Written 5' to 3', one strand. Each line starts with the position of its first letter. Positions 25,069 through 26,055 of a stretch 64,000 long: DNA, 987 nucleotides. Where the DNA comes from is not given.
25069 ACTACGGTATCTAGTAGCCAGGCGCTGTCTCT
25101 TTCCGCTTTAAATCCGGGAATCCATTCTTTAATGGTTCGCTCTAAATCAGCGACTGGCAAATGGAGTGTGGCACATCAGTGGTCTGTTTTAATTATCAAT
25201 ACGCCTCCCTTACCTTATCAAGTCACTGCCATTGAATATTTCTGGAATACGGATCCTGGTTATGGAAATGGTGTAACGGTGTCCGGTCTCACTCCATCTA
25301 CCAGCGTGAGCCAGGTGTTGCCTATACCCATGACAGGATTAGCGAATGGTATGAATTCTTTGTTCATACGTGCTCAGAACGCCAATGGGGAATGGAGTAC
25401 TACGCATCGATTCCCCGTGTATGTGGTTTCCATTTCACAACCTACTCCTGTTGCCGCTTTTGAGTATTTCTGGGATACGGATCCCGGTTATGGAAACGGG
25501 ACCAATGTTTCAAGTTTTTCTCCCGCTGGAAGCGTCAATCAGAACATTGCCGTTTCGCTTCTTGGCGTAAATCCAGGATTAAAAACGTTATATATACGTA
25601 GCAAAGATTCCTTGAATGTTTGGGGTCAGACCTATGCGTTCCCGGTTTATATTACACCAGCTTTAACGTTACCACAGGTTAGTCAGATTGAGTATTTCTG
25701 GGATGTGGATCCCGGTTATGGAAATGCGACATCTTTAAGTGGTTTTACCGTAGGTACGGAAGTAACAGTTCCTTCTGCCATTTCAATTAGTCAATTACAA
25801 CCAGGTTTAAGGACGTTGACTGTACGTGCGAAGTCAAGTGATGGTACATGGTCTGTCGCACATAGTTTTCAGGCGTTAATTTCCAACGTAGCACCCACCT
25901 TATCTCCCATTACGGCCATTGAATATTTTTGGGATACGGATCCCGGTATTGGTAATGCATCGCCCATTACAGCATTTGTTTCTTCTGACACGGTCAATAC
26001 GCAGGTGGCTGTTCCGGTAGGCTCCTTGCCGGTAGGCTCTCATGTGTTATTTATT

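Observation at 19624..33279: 13.7 kb gene for a 4551-aa T9SS surface protein made of about 42 copies of an unrecognised '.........' module with strict three-subtype periodicity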

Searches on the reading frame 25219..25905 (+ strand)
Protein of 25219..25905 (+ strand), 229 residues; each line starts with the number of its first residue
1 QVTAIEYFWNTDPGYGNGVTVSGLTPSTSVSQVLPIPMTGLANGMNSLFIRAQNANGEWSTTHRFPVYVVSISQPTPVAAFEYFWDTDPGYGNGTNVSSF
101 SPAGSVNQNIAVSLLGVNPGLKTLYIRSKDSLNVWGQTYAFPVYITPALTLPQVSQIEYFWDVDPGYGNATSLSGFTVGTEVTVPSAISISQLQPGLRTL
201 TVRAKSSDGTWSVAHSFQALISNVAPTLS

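Call 31: predict_structure(alignment_id=A2)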
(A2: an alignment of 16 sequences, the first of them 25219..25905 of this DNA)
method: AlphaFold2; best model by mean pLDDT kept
length: 229 residues; sequences in the alignment: 16
mean_pLDDT: 89.0   pTM: 0.52
mean pLDDT of the five models: 89.0, 88.8, 88.1, 87.9, 87.8
residues with pLDDT >= 90: 122; 70-90: 100; 50-70: 7; < 50: 0
segments of 3 or more residues with pLDDT < 50: none
pLDDT, mean of each block of 10 residues (from residue 1): 93 91 88 83 92 94 92 77 94 88 82 88 94 91 90 92 92 89 86 92 91 92 75
secondary structure, 60 per line:
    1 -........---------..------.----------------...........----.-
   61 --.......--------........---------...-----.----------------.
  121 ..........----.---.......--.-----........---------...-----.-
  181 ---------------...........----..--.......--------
elements in order: E2-9 E44-54 E63-69 E78-85 E95-97 E120-130 E139-145 E154-161 E171-173 E196-206 E215-221

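Call 34: fold_search(model_id=the predicted structure, library=pdb)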
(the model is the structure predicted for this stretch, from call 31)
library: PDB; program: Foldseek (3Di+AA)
matches with E <= 10: 987; with E <= 0.001: 3
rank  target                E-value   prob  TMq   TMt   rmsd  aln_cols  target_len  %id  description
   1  2yn3_A                2.7e-04  0.97  0.19  0.18  14.9       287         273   12  Structural insight into the giant calcium-binding adhesin SiiE: implications for the adhesion of Salmonella enterica t (released 2013-04-03)
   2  8yyt_A                5.5e-04  0.97  0.21  0.10  16.8       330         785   11  Cryo-EM structure of the complex IR with four insulin (released 2025-04-09)
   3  2yn3_C                7.4e-04  0.97  0.21  0.18  15.1       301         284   12  Structural insight into the giant calcium-binding adhesin SiiE: implications for the adhesion of Salmonella enterica t (released 2013-04-03)
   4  8yyt_B                1.2e-03  0.93  0.21  0.09  17.4       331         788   10  Cryo-EM structure of the complex IR with four insulin (released 2025-04-09)
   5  2yn5_A                1.4e-03  0.93  0.21  0.18  15.4       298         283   13  Structural insight into the giant calcium-binding adhesin SiiE: implications for the adhesion of Salmonella enterica t (released 2013-04-03)
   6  7pg0_A                2.1e-03  0.84  0.22  0.10  15.1       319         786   10  Low resolution Cryo-EM structure of full-length insulin receptor bound to 3 insulin with visible ddm micelle, conf 1 (released 2022-02-02)
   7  3pdd                  2.2e-03  0.98  0.21  0.25  18.2       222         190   11  Structures of Clostridium thermocellum CbhA fibronectin(III)-like modules (released 2011-11-23)
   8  6tpw                  4.5e-03  0.94  0.24  0.17  15.1       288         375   12  Crystal structures of FNIII domain one through four of the human leucocyte common antigen-related protein ( LAR) (released 2020-05-13)
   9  5u8q_A                6.1e-03  0.82  0.24  0.11  15.9       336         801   11  Structure of the ectodomain of the human Type 1 insulin-like growth factor receptor in complex with IGF-I (released 2018-02-28)
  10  7v3p_A                6.4e-03  0.85  0.22  0.09  18.8       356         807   10  Cryo-EM structure of the IGF1R/insulin complex (released 2022-08-17)
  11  6q9m_B                6.4e-03  0.63  0.18  0.16  19.1       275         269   13  Central Fibronectin-III array of RIM-binding protein (released 2020-01-15)
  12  8xjs_A                6.7e-03  0.77  0.20  0.09  17.3       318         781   10  Cryo-EM structure of human insulin receptor bound to 3 IGF-I (released 2024-12-25)
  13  7md4_A                6.7e-03  0.60  0.18  0.08  16.7       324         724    9  Insulin receptor ectodomain dimer complexed with two IRPA-3 partial agonists (released 2022-02-23)
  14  7md4_B                6.7e-03  0.60  0.18  0.08  16.7       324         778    9  Insulin receptor ectodomain dimer complexed with two IRPA-3 partial agonists (released 2022-02-23)
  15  2yn3_B                7.1e-03  0.75  0.19  0.18  14.9       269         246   13  Structural insight into the giant calcium-binding adhesin SiiE: implications for the adhesion of Salmonella enterica t (released 2013-04-03)
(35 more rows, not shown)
